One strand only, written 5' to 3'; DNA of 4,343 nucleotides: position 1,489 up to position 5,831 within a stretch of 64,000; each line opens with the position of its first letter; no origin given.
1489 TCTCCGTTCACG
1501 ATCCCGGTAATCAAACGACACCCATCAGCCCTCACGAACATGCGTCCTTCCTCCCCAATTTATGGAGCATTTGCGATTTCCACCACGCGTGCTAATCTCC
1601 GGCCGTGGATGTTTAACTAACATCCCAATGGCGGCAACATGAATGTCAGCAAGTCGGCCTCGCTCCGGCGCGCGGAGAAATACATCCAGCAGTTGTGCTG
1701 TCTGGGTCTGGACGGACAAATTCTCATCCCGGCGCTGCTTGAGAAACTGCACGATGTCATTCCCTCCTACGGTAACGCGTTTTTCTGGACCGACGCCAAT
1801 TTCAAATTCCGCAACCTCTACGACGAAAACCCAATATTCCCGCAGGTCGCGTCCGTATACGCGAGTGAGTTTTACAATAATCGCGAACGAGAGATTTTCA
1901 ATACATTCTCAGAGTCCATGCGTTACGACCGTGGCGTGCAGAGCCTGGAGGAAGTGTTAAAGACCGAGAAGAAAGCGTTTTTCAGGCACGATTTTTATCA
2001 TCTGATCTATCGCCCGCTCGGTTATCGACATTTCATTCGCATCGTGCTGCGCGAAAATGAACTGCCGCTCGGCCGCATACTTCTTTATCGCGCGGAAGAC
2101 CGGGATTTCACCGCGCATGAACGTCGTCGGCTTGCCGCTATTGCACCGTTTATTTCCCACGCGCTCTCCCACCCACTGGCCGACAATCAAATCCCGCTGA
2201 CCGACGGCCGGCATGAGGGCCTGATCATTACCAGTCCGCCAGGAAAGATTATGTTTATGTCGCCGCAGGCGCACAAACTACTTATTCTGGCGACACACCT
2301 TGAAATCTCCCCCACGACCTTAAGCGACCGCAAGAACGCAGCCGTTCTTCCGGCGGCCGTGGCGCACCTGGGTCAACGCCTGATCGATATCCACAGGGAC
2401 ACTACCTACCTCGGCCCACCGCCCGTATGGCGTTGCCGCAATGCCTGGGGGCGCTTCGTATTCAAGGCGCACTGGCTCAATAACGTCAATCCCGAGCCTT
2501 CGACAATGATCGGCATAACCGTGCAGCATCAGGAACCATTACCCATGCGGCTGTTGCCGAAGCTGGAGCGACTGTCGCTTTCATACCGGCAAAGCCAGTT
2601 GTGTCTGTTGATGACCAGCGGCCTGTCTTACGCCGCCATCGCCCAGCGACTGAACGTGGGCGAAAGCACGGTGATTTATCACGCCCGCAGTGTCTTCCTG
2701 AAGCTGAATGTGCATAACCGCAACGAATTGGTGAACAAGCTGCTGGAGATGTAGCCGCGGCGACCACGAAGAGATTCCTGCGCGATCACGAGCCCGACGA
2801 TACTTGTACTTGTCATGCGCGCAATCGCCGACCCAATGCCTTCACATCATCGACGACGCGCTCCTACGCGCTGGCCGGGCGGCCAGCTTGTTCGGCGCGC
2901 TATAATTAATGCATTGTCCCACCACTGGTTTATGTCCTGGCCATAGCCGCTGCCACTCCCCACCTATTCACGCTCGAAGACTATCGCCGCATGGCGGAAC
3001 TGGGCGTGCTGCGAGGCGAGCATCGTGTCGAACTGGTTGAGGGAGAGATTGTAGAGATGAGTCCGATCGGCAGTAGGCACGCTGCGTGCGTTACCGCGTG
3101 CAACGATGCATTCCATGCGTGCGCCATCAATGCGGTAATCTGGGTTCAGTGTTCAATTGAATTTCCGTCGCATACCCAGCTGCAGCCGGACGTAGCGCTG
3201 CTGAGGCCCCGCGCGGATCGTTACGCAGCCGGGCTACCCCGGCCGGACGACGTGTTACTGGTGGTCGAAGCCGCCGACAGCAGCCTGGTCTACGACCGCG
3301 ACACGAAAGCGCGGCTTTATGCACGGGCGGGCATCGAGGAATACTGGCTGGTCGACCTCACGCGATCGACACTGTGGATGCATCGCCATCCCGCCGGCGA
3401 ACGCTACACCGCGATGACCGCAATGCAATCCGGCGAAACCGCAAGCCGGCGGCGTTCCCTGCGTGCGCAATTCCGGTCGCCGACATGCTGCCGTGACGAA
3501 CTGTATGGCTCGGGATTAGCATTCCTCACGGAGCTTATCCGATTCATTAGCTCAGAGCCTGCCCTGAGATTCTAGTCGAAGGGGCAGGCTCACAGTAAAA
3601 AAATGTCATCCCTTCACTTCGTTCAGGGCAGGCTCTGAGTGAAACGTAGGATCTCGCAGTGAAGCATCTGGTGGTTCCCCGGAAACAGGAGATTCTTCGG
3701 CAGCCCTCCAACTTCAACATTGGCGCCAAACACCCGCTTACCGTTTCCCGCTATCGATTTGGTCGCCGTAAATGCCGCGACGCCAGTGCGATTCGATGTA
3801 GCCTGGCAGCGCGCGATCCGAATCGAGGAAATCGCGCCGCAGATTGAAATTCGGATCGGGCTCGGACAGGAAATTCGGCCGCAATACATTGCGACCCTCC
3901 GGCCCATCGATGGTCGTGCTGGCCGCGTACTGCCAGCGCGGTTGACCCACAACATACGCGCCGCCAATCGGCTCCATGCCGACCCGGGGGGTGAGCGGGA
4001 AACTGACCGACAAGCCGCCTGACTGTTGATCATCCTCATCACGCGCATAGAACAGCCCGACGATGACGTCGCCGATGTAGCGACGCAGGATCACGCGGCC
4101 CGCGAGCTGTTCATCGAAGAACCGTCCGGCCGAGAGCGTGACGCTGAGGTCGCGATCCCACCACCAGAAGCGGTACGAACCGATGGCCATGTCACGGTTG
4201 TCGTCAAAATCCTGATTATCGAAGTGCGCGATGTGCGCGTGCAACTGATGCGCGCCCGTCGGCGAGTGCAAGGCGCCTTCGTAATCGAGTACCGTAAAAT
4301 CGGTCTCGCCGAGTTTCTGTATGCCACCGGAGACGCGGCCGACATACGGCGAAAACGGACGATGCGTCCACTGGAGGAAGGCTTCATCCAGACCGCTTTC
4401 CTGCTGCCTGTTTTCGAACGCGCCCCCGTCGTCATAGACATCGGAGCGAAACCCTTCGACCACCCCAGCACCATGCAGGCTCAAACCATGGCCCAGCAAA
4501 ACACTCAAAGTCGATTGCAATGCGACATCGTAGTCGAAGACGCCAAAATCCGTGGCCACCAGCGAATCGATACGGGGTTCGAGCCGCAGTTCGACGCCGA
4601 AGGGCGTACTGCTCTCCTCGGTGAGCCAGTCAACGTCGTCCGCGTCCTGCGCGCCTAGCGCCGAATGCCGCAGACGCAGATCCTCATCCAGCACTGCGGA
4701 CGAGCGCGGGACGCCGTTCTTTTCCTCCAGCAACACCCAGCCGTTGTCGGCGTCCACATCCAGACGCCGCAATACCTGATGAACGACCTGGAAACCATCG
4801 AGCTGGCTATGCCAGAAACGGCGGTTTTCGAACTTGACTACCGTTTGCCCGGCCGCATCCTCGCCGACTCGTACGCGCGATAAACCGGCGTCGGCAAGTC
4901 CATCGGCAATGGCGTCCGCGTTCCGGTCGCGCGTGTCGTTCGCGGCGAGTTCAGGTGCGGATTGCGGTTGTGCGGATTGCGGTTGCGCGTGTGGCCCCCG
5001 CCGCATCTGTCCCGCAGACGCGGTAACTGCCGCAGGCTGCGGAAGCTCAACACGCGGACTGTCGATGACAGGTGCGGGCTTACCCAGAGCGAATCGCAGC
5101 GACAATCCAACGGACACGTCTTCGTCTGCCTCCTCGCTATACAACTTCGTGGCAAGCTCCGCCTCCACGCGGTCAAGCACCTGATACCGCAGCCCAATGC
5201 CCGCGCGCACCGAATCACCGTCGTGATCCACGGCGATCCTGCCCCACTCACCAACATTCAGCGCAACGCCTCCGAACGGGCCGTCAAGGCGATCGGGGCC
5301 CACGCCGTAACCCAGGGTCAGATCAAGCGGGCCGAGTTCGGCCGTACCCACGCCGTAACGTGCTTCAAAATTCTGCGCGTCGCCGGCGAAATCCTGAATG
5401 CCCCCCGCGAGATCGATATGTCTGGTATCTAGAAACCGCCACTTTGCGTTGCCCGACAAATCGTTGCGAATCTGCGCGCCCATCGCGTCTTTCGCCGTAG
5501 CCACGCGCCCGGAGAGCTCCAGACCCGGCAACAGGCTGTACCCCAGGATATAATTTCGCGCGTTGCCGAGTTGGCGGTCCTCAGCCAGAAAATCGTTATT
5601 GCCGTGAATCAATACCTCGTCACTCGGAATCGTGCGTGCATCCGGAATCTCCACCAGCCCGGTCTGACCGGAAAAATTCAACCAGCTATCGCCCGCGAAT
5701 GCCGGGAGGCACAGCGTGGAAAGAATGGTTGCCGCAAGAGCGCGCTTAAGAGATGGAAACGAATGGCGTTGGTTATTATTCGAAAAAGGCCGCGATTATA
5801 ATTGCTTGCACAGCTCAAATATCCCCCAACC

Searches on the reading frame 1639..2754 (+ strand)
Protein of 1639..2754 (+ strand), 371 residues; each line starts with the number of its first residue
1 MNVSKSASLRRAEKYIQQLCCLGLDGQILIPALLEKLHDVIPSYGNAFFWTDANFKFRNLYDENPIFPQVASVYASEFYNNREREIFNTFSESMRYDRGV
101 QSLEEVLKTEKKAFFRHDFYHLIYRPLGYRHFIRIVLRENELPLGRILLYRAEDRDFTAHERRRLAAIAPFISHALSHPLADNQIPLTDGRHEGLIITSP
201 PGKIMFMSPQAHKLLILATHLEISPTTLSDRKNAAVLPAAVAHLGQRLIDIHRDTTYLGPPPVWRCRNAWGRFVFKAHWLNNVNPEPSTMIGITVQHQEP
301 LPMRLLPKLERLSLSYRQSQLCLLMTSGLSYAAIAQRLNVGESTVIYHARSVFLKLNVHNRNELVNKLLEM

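Call 8: search_protein_families(library=pfam, max_evalue=0.001, proteins=[window:1639-2754:+])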
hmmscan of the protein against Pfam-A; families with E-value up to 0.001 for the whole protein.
window:1639-2754:+ (371 aa): 1 family
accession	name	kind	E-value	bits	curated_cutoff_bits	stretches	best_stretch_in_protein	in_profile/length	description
PF00196.25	GerE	-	1.7e-11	44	23.5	1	313-366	2-55/57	Bacterial regulatory proteins, luxR family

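Call 54: search_protein_families(library=padloc, max_evalue=0.01, proteins=[window:1639-2754:+])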
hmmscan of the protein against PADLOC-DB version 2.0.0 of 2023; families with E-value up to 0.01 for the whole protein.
window:1639-2754:+ (371 aa): 0 families

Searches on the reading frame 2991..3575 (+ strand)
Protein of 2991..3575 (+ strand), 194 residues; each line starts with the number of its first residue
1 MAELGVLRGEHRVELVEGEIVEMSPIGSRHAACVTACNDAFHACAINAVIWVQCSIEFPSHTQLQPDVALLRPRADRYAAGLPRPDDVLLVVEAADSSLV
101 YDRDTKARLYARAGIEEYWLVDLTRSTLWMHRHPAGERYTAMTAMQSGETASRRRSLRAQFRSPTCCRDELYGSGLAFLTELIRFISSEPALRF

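Call 8: search_protein_families(library=pfam, max_evalue=0.001, proteins=[window:2991-3575:+])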
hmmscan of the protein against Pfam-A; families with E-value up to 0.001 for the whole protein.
window:2991-3575:+ (194 aa): 1 family
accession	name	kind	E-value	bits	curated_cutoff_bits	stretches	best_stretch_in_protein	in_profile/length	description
PF05685.18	Uma2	-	1e-28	100.4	27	1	9-161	11-167/172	Putative restriction endonuclease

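Call 54: search_protein_families(library=padloc, max_evalue=0.01, proteins=[window:2991-3575:+])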
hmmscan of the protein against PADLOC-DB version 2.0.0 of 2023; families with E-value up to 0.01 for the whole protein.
window:2991-3575:+ (194 aa): 4 families
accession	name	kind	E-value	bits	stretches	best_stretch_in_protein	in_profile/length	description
PDLC04833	PDC-S03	-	3.6e-12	44.2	1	10-129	37-167/207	-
PDLC04835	PDC-S03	-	1e-09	36.2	1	10-123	22-146/207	-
PDLC04832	PDC-S03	-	3.6e-09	34.6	1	10-150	22-169/188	-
PDLC04834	PDC-S03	-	3.3e-05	21.7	1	11-129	23-146/184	-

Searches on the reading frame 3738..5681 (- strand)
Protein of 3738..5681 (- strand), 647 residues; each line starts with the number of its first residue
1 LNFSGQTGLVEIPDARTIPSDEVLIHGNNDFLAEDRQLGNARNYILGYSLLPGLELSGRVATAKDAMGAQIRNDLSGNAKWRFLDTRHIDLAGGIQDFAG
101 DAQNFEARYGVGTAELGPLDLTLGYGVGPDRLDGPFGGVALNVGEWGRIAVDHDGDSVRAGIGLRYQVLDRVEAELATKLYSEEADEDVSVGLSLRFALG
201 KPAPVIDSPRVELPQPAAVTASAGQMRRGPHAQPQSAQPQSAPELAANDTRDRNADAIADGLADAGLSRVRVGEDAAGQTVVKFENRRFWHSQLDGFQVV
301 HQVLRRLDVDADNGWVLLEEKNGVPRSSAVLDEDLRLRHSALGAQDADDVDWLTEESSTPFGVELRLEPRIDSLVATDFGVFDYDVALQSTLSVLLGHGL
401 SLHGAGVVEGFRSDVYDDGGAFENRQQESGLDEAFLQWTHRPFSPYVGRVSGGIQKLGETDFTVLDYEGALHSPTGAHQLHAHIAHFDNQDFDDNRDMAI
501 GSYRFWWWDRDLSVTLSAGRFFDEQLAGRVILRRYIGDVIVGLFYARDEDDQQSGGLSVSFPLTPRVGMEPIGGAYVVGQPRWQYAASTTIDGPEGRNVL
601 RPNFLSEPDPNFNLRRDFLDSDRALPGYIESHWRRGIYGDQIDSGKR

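Call 8: search_protein_families(library=pfam, max_evalue=0.001, proteins=[window:3738-5681:-])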
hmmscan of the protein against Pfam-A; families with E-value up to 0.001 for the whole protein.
window:3738-5681:- (647 aa): 1 family
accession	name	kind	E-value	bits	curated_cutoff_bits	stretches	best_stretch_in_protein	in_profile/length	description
PF06082.17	YjbH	-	2.1e-10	40.5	24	1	4-333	5-350/658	Exopolysaccharide biosynthesis protein YbjH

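Call 13: find_related_loci(query=window:3738-5681:-, collection=genome_contigs, flank=10000)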
Query window:3738-5681:- (647 aa) in genome_contigs; peptide patterns used: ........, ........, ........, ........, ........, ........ (x = any residue, [..] = any of these).
54 stretches matched a pattern, but none encodes a relative of the query by tblastn (E <= 1e-3).

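Call 21: find_homologous_proteins(query=window:3738-5681:-, max_evalue=1e-20)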
Query window:3738-5681:- (647 aa): 8 proteins with E <= 1e-20 among 8000 candidates.
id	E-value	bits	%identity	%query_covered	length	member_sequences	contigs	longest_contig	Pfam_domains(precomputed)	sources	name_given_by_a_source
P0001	0.0e+0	1469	100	100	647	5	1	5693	PF06082.18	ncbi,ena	-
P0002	0.0e+0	1115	72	99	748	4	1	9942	PF06082.18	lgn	-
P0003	0.0e+0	1106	69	99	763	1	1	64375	PF06082.18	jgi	jgi:hypothetical protein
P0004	0.0e+0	1097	73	100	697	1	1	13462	PF06082.18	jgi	jgi:hypothetical protein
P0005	2.5e-236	805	59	99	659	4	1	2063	PF06082.18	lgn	-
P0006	3.3e-78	282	35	51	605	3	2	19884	PF06082.18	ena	-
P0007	7.7e-72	261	33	52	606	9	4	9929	PF06082.18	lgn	-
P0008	3.7e-66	242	31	98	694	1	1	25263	PF06082.18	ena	-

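Call 22: find_encoding_contigs(protein=P0003, flank=10000, max_places=3)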
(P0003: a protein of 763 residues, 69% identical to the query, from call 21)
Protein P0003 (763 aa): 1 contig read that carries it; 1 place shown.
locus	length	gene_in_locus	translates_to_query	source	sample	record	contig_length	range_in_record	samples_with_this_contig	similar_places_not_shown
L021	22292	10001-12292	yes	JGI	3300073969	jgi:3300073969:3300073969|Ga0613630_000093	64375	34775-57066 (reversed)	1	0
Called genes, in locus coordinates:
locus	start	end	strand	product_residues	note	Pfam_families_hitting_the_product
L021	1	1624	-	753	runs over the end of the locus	PF22352:K319L-like_PKD, PF17963:Big_9 (weak)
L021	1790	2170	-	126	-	PF04892:VanZ-LLP1 (weak)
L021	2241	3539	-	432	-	PF00953:Glycos_transf_4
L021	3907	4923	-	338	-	PF01370:Epimerase, PF04321:RmlD_sub_bind (weak), PF16363:GDP_Man_Dehyd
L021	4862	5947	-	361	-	PF01370:Epimerase, PF04321:RmlD_sub_bind (weak), PF16363:GDP_Man_Dehyd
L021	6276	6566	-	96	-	PF01541:GIY-YIG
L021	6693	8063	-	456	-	PF13439:Glyco_transf_4, PF13579:Glyco_trans_4_4, PF00534:Glycos_transf_1, PF13692:Glyco_trans_1_4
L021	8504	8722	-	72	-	-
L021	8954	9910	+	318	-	-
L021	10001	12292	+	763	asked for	PF06082:YjbH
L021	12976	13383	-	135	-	PF05168:HEPN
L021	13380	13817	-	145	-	PF01909:NTP_transf_2, PF18765:Polbeta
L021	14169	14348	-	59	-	-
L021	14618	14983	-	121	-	PF12802:MarR_2 (weak), PF01047:MarR (weak), PF25212:HVO_A0114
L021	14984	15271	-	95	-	PF20126:TumE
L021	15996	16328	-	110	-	PF04255:DUF433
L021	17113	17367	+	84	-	-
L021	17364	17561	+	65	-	PF10049:DUF2283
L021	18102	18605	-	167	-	PF14602:Hexapep_2 (faint), PF00132:Hexapep (faint)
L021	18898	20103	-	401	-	PF13439:Glyco_transf_4, PF13579:Glyco_trans_4_4, PF20706:GT4-conflict, PF00534:Glycos_transf_1, PF13692:Glyco_trans_1_4, PF13524:Glyco_trans_1_2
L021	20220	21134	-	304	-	PF00535:Glycos_transf_2, PF10111:Glyco_tranf_2_2 (faint), PF13641:Glyco_tranf_2_3 (faint)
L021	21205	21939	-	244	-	PF13489:Methyltransf_23, PF08241:Methyltransf_11 (weak)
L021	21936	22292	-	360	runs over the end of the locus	PF20706:GT4-conflict, PF00534:Glycos_transf_1, PF13692:Glyco_trans_1_4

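Call 23: find_encoding_contigs(protein=P0004, flank=10000, max_places=3)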
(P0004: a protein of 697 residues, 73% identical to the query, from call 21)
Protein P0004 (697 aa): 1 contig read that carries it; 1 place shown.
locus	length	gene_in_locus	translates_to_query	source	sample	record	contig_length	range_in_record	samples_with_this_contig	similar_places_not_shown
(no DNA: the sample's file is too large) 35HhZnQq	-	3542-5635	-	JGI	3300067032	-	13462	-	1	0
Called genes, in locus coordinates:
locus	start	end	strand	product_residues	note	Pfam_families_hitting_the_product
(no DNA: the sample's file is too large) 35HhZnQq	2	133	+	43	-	?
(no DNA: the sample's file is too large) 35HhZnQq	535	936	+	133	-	PF01451:LMWPc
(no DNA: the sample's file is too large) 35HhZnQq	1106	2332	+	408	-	PF00953:Glycos_transf_4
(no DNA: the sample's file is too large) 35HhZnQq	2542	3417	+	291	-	-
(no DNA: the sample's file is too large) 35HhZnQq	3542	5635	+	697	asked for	PF06082:YjbH (weak)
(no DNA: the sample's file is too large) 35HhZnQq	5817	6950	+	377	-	PF02563:Poly_export, PF10531:SLBB (faint), PF22461:SLBB_2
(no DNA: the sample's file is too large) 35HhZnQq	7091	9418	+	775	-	PF02706:Wzz, PF23607:WZC_N, PF13807:GNVR, PF01656:CbiA, PF10609:ParA (weak), PF13614:AAA_31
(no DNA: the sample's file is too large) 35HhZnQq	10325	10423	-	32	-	-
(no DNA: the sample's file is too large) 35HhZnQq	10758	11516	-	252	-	PF13276:HTH_21, PF00665:rve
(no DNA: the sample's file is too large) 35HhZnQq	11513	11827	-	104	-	PF01527:HTH_Tnp_1 (weak)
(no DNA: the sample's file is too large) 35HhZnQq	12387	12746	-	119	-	PF13358:DDE_3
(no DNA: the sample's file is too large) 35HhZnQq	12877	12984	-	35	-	PF13683:rve_3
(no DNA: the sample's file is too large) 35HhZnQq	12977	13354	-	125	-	PF00665:rve (weak), PF13683:rve_3 (weak)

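Call 24: find_encoding_contigs(protein=P0002, flank=10000, max_places=3)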
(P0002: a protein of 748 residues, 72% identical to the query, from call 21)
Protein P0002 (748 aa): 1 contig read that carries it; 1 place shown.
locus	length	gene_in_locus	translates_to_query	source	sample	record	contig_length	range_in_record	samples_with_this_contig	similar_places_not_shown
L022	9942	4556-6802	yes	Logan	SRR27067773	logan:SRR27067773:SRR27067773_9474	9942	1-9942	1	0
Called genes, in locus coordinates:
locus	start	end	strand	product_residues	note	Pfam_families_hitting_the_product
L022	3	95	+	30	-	?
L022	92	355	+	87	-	-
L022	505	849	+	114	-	PF01909:NTP_transf_2 (weak), PF18765:Polbeta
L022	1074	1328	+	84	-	PF05168:HEPN (weak)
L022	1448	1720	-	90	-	PF12441:CopG_antitoxin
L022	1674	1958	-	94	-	PF04365:BrnT_toxin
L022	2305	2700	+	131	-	PF09361:Phasin_2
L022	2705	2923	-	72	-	-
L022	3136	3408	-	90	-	-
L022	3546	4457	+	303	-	-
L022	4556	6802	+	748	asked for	PF06082:YjbH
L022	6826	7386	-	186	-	PF05685:Uma2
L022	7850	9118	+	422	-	PF00953:Glycos_transf_4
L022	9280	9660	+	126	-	PF04892:VanZ-LLP1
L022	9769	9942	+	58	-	?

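Call 43: search_protein_families(library=pfam, max_evalue=0.01, proteins=[L021:17113-17367:+, L021:17364-17561:+, L021:15996-16328:-, L021:14984-15271:-, L021:14618-14983:-])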
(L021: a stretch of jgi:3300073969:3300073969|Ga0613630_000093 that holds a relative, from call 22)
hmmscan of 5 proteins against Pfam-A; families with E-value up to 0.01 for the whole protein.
L021:17113-17367:+ (84 aa): 0 families

L021:17364-17561:+ (65 aa): 1 family
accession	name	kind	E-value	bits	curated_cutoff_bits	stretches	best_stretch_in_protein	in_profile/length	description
PF10049.14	DUF2283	-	6.9e-16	58.6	23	1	2-50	1-49/49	Protein of unknown function (DUF2283)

L021:15996-16328:- (110 aa): 1 family
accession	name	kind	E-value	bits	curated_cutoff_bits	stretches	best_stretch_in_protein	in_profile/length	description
PF04255.20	DUF433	-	4.7e-11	42.8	23.6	1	21-64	13-56/56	Protein of unknown function (DUF433)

L021:14984-15271:- (95 aa): 1 family
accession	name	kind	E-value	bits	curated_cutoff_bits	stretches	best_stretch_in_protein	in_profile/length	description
PF20126.4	TumE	-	1.1e-15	57.8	23.4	1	12-88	2-80/81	Toxin TumE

L021:14618-14983:- (121 aa): 4 families
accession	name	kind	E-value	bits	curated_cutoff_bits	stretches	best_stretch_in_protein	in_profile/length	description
PF25212.1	HVO_A0114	-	8.8e-25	86.8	27.6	1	36-113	4-84/84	HVO_A0114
PF01047.28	MarR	-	2.6e-06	27.7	24.6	1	52-103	1-52/59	MarR family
PF12802.13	MarR_2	-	2e-05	25.1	27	1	52-104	3-56/61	MarR family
PF12840.13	HTH_20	-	0.00016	22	27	1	53-99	3-49/51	Helix-turn-helix domain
